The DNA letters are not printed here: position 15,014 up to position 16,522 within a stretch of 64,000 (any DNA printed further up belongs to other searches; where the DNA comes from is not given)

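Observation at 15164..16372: Clostripain-like (C11, clan CD) cysteine peptidase encoded between cargo genes: candidate CTD-processing sortase-like enzyme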

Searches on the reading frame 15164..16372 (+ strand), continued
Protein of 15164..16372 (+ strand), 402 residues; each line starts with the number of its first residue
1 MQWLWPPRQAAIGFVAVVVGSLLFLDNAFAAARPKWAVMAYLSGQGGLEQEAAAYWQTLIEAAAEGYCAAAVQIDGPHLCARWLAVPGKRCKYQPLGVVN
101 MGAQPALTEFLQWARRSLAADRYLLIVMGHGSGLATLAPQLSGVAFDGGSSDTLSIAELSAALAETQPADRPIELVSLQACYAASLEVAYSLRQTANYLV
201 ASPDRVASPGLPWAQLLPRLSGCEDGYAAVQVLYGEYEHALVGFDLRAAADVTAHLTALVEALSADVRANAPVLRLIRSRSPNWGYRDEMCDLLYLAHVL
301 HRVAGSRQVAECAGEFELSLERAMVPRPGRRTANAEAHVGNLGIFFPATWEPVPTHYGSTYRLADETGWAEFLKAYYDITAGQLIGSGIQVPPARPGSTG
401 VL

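Call 29: search_protein_families(library=pfam, proteins=[P0019, P0021, P0028, P0037, P0040, P0041], max_evalue=0.001)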
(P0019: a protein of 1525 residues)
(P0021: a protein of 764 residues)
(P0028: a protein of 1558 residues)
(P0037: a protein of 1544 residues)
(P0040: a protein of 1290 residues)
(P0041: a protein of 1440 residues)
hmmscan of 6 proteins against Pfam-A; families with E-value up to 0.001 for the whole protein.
P0019 (1525 aa): 4 families
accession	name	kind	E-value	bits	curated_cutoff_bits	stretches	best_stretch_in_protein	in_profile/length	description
PF03415.19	Peptidase_C11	-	2.8e-141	471.7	25.8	3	790-1150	1-358/359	Clostripain family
PF13620.12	CarboxypepD_reg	-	6.5e-14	52.5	32.3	1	242-316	1-74/82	Carboxypeptidase regulatory-like domain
PF13715.12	CarbopepD_reg_2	-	8.7e-07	29.3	32.2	0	148-225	1-71/88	CarboxypepD_reg-like domain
PF17210.9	SdrD_B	-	0.00018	22.1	29.7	1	245-341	15-102/112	SdrD B-like domain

P0021 (764 aa): 1 family
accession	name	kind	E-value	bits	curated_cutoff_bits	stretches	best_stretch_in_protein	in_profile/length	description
PF03415.19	Peptidase_C11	-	6.9e-109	365.1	25.8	2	48-396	1-356/359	Clostripain family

P0028 (1558 aa): 2 families
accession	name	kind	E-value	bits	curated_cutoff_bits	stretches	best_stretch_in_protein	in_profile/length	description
PF03415.19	Peptidase_C11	-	1.4e-83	281.9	25.8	2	1132-1522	1-358/359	Clostripain family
PF08309.17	LVIVD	-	1e-75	249.2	20.2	6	808-848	2-42/42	LVIVD repeat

P0037 (1544 aa): 8 families
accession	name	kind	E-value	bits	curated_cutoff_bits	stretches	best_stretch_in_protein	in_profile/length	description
PF03415.19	Peptidase_C11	-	1.2e-94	318.2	25.8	2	507-885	1-356/359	Clostripain family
PF13620.12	CarboxypepD_reg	-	2.8e-27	95.3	32.3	3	996-1078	1-82/82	Carboxypeptidase regulatory-like domain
PF13715.12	CarbopepD_reg_2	-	5.4e-11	42.8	32.2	0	997-1058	1-58/88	CarboxypepD_reg-like domain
PF17210.9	SdrD_B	-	2.1e-07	31.6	29.7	0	1094-1147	18-66/112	SdrD B-like domain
PF02369.22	Big_1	-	4.2e-06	27.2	34.9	0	1264-1320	25-86/93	Bacterial Ig-like domain (group 1)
PF25184.1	YxzE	-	8.2e-05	24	40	1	1355-1413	4-58/65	YxzE-like putative bacteriocin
PF08308.17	PEGA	-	0.00026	21.3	20.8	0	1212-1237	27-52/71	PEGA domain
PF17789.7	MG4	-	0.00053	20.6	24.7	0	1265-1317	23-76/95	Macroglobulin domain MG4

P0040 (1290 aa): 1 family
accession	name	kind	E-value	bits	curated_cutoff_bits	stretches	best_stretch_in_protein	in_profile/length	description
PF03415.19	Peptidase_C11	-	2.3e-91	307.5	25.8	2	37-396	1-359/359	Clostripain family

P0041 (1440 aa): 3 families
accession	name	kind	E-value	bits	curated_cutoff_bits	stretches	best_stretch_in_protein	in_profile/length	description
PF03415.19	Peptidase_C11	-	9.1e-80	269.3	25.8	2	1062-1436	1-357/359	Clostripain family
PF13385.13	Laminin_G_3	-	1.6e-51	174.9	27.6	2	663-819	1-151/151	Concanavalin A-like lectin/glucanases superfamily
PF02210.31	Laminin_G_2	-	0.0002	22.3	22.9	1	516-584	47-125/126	Laminin G domain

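Call 30: fold_search(model_id=the predicted structure, library=pdb)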
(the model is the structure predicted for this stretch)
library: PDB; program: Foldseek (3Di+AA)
matches with E <= 10: 591; with E <= 0.001: 10
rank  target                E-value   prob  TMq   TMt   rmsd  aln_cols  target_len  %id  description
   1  6nag_B                1.4e-13  1.00  0.57  0.65   8.4       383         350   14  X-ray structure of a secreted C11 cysteine protease from Bacteroides thetaiotaomicron "iotapain (released 2019-12-11)
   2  6n9j_A                3.2e-13  1.00  0.62  0.70   6.6       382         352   16  X-ray structure of a secreted C11 cysteine protease from Bacteroides thetaiotaomicron in complex with an irreversible  (released 2019-12-11)
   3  6nag_A                3.2e-13  1.00  0.56  0.64   8.3       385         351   15  X-ray structure of a secreted C11 cysteine protease from Bacteroides thetaiotaomicron "iotapain (released 2019-12-11)
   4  6mzo                  5.8e-13  1.00  0.57  0.65   7.9       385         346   16  X-ray Structure of an Inactive Zymogen C11 Protease from Parabacteroides distasonis (released 2019-04-17)
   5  6n9j_B                7.6e-13  1.00  0.61  0.68   7.0       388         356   14  X-ray structure of a secreted C11 cysteine protease from Bacteroides thetaiotaomicron in complex with an irreversible  (released 2019-12-11)
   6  9cip_A                6.6e-11  1.00  0.60  0.54   5.2       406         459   16  MicroED structure of the C11 cysteine protease clostripain (released 2024-08-14)
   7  9cip_B                1.2e-10  1.00  0.61  0.54   5.1       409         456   16  MicroED structure of the C11 cysteine protease clostripain (released 2024-08-14)
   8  5dyn_B                6.0e-07  1.00  0.37  0.58   7.3       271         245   17  B. fragilis cysteine protease (released 2016-03-30)
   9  3uws_B                9.8e-07  1.00  0.39  0.66   6.6       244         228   20  Crystal structure of a clostripain (PARMER_00083) from Parabacteroides merdae ATCC 43184 at 1.70 A resolution (released 2012-06-13)
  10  5l20_B                1.7e-06  1.00  0.37  0.62   6.5       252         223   15  Crystal Structure of a Clostripain (BT_0727) from Bacteroides thetaiotaomicron ATCC 29148 in Complex with Peptide Inhi (released 2017-08-02)
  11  8qym_J                3.7e-02  0.51  0.15  0.21   7.1       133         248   11  Human 20S proteasome assembly intermediate structure 3 (released 2024-02-21)
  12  9c4f_I                5.7e-02  0.63  0.23  0.42   8.7       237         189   14  Infectious B19V capsid (released 2024-10-16)
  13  8qyn_J                6.3e-02  0.57  0.15  0.22   7.5       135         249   12  Human 20S proteasome assembly intermediate structure 5 (released 2024-02-21)
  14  2nut_A                6.3e-02  0.54  0.24  0.16   8.9       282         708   10  Crystal Structure of the human Sec23a/24a heterodimer, complexed with the SNARE protein Sec22b (released 2007-05-22)
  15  8x2i                  7.1e-02  0.28  0.22  0.05  14.4       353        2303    7  Cryo-EM structure of the TcsL at pH 5.0 in its open conformation (released 2023-12-13)
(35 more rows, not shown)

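Call 43: find_related_loci(query=A1, collection=metagenome_contigs, flank=10000)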
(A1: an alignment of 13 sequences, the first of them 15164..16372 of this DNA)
Query A1 (402 aa) in metagenome_contigs; peptide patterns used: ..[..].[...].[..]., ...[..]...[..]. (x = any residue, [..] = any of these).
105 stretches matched a pattern; 9 encode a relative of the query (tblastn E <= 1e-3); 9 distinct loci.
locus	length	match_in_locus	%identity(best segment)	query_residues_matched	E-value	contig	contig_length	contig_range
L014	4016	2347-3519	77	1-391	0e+0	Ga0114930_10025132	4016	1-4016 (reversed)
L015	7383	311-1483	59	4-392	5e-149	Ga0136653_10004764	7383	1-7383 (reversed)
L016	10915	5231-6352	55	15-388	4e-124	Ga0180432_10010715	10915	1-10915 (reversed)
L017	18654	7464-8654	44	5-391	4e-102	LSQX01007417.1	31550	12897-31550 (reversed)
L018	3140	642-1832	44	5-391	2e-104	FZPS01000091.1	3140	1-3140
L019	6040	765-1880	44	8-385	1e-80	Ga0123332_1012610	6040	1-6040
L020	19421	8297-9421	45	8-378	5e-102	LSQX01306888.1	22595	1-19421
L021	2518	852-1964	33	35-376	7e-44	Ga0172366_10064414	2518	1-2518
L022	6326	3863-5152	30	8-388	4e-34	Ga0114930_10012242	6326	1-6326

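Call 71: list_cluster_members(proteins=[P0014, P0016, P0017, P0018, P0020, P0023, P0024, P0026, P0019, P0028])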
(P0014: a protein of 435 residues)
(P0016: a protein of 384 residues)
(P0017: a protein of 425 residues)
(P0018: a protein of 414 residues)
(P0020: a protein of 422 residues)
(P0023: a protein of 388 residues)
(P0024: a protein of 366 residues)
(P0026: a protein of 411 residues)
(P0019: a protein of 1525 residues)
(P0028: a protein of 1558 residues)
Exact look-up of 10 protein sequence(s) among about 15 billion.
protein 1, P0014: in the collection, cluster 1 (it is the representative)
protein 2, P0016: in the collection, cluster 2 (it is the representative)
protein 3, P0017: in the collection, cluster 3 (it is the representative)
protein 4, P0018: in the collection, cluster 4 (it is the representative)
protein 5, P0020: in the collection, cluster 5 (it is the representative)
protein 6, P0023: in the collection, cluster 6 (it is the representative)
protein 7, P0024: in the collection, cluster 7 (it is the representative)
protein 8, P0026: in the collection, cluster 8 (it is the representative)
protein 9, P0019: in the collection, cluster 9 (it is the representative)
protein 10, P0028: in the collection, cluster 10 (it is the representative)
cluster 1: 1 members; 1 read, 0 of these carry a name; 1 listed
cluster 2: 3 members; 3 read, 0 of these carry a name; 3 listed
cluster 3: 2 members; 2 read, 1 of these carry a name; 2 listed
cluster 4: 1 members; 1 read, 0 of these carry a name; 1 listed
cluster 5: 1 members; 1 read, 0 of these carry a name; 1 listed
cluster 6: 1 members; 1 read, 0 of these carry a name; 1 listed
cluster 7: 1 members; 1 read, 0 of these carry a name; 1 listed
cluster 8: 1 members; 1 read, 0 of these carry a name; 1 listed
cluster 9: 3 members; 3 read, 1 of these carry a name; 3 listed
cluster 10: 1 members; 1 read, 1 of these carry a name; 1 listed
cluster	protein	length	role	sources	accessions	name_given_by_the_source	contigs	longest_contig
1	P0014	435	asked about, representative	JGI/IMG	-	-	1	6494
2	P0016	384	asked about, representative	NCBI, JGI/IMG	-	-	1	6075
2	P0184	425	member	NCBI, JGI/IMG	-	-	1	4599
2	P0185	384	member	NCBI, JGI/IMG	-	-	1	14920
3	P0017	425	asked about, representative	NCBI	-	-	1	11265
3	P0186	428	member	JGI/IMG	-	hypothetical protein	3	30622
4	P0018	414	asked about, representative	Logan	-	-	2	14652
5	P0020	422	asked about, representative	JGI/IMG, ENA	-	-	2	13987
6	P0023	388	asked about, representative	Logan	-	-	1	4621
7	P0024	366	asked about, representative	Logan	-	-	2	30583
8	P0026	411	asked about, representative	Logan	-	-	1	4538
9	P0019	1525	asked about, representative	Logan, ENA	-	-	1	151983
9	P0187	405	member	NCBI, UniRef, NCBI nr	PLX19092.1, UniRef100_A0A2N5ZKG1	MAG: hypothetical protein C0601_02665 [Candidatus Muiribacterium halophilum] | Clostripain n=1 Tax=Muiribacterium halophilum TaxID=2053465 RepID=A0A2N5ZKG1_MUIH1 | MAG: hypothetical protein C0601_02665 [Candidatus Muirbacterium halophilum]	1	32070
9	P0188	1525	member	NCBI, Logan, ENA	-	-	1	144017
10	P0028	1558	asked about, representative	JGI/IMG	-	hypothetical protein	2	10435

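Call 72: find_encoding_contigs(protein=P0024, flank=10000, max_places=1)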
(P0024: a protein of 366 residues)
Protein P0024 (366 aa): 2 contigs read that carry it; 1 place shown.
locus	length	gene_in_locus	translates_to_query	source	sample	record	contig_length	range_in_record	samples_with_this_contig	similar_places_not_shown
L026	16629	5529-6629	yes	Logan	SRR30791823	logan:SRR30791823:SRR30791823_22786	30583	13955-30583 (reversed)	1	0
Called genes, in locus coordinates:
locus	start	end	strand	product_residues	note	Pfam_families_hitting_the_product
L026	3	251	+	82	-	?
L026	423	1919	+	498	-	PF00575:S1, PF21710:Spt6_S1 (faint), PF00575:S1, PF23459:S1_RRP5 (weak), PF00575:S1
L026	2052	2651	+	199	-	PF01121:CoaE, PF13238:AAA_18 (weak)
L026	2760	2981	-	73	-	-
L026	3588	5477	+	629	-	-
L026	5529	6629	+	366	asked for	PF03415:Peptidase_C11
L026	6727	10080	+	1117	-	PF00082:Peptidase_S8, PF13860:FlgD_ig (weak)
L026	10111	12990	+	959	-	PF13860:FlgD_ig (weak)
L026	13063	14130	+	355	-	-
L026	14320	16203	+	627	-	PF09134:Invasin_D3 (weak)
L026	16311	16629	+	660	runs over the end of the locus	PF00270:DEAD (faint), PF04851:ResIII, PF17757:UvrB_inter, PF27431:UvrB_3rd, PF00271:Helicase_C, PF12344:UvrB, PF02151:UVR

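Call 88: list_cluster_members(proteins=[P0027, P0049, P0034, P0038, P0043, P0036, P0050, P0053, P0059, P0032])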
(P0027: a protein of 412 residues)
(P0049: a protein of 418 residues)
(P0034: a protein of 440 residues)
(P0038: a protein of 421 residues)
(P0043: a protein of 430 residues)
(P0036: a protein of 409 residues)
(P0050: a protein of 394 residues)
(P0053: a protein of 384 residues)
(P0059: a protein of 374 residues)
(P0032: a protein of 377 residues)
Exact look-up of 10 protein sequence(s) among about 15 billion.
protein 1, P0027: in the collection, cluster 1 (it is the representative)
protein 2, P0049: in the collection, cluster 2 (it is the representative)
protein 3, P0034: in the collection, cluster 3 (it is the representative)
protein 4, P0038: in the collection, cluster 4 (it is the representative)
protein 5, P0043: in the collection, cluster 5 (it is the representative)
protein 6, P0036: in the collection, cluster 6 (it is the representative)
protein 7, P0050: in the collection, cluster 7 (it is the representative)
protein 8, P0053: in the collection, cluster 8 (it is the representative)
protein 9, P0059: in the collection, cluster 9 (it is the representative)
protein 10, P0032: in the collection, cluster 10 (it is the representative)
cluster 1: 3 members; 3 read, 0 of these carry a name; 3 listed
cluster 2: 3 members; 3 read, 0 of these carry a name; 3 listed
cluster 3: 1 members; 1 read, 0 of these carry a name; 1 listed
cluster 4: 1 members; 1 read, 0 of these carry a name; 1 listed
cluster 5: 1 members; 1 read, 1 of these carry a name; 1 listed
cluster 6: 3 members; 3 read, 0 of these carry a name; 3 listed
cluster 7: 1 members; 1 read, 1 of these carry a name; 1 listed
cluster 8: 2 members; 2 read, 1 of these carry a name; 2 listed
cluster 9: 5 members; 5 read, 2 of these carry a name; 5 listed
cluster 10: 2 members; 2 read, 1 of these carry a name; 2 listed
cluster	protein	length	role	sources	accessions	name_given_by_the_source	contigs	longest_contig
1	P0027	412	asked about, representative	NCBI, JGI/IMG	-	-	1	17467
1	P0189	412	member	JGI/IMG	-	-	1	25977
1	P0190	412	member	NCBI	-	-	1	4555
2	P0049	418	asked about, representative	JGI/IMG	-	-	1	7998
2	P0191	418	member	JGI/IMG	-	-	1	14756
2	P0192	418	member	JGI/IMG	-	-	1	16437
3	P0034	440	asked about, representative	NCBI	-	-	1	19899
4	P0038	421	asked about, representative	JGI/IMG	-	-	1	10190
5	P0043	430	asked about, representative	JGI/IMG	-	hypothetical protein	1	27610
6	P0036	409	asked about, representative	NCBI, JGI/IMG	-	-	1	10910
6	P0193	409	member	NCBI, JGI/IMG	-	-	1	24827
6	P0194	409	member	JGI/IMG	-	-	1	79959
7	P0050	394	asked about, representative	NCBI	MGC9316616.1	MAG: clostripain-related cysteine peptidase [Armatimonadota bacterium]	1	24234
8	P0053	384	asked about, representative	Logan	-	-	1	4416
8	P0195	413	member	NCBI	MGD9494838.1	MAG: clostripain-related cysteine peptidase [Armatimonadota bacterium]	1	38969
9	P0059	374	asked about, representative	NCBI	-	-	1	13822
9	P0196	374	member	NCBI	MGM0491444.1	MAG: clostripain-related cysteine peptidase [Armatimonadota bacterium]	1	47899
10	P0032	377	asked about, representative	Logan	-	-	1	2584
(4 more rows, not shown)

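Call 89: find_encoding_contigs(protein=P0196, flank=10000, max_places=1)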
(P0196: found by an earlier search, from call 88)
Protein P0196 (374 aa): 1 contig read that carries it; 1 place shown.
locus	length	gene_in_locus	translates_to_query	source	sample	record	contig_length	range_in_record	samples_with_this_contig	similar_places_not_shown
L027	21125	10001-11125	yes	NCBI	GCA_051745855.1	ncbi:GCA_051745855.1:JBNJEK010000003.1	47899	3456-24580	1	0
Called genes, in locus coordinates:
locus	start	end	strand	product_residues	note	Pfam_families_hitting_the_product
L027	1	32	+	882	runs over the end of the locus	PF02739:5_3_exonuc_N, PF01367:5_3_exonuc, PF22619:DNA_polI_exo1, PF00476:DNA_pol_A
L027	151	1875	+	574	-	PF00575:S1, PF23459:S1_RRP5 (faint), PF00575:S1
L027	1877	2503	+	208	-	PF01121:CoaE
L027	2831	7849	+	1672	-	PF26549:Tricorn_N, PF26550:Tricorn_2nd (faint), PF07676:PD40, PF13715:CarbopepD_reg_2 (faint), PF17210:SdrD_B (faint), PF17802:SpaA (faint), PF13620:CarboxypepD_reg, PF13860:FlgD_ig, +1 more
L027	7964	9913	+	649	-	-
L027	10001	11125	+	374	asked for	PF03415:Peptidase_C11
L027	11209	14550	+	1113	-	PF00082:Peptidase_S8, PF13860:FlgD_ig (weak)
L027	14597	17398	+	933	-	PF13860:FlgD_ig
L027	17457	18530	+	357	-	-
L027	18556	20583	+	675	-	PF02369:Big_1, PF09134:Invasin_D3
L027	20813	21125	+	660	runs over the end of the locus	PF00270:DEAD (faint), PF04851:ResIII, PF17757:UvrB_inter, PF27431:UvrB_3rd, PF00271:Helicase_C, PF12344:UvrB, PF02151:UVR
